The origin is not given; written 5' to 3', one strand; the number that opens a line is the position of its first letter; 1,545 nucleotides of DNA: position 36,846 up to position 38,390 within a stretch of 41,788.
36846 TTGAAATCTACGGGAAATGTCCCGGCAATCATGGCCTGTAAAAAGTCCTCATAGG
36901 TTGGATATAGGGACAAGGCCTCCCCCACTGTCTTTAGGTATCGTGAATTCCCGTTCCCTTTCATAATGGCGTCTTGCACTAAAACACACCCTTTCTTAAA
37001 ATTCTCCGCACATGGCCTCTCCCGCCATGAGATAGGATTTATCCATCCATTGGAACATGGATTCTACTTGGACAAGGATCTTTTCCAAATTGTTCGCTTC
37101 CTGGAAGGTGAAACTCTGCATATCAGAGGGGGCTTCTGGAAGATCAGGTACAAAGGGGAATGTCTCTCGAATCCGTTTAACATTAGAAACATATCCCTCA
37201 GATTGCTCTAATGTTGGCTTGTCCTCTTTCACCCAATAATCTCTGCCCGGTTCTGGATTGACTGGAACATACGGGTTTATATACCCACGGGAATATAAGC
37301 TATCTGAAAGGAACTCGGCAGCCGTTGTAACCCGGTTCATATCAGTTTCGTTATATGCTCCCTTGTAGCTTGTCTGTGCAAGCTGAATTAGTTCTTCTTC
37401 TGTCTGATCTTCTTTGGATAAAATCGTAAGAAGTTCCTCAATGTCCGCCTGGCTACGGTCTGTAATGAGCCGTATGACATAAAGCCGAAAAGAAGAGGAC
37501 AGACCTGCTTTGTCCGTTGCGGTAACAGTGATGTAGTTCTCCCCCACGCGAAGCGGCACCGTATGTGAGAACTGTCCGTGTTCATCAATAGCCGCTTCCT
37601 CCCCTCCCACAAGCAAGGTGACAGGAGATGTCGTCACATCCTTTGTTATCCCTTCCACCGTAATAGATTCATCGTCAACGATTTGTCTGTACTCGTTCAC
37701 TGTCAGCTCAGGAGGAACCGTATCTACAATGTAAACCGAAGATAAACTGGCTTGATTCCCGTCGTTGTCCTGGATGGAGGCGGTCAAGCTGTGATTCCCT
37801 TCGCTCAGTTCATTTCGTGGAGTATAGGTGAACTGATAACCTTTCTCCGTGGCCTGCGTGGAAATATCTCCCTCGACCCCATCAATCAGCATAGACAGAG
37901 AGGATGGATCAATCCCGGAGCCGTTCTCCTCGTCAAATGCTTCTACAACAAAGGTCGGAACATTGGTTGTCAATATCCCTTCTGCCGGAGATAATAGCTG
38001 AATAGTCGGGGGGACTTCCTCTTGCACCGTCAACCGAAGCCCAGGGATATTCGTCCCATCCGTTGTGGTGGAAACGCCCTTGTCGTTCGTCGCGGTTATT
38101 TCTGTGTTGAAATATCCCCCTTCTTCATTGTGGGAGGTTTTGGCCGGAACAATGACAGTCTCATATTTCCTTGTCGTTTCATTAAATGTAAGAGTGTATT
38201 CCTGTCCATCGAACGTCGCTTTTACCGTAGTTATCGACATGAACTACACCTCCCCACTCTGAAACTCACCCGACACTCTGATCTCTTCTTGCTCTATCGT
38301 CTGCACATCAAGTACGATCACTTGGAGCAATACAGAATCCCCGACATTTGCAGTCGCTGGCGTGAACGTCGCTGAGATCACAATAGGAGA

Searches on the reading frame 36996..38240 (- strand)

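Call 70: search_protein_families(library=pfam, proteins=[window:36996-38240:-], max_evalue=0.001)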
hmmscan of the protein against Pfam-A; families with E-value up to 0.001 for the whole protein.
window:36996-38240:- (414 aa): 4 families
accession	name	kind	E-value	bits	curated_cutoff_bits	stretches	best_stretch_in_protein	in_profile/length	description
PF09136.16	Glucodextran_B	-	4.7e-14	52.5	27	1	177-250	1-74/83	Glucodextranase, domain B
PF19077.6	Big_13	-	3.1e-10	40.9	27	1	107-174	33-102/102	Bacterial Ig-like domain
PF17957.7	Big_7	-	1.5e-07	32.4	24.1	1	78-154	1-70/70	Bacterial Ig domain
PF13750.12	Big_3_3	-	0.00012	22.3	27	1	135-194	3-63/157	Bacterial Ig-like domain (group 3)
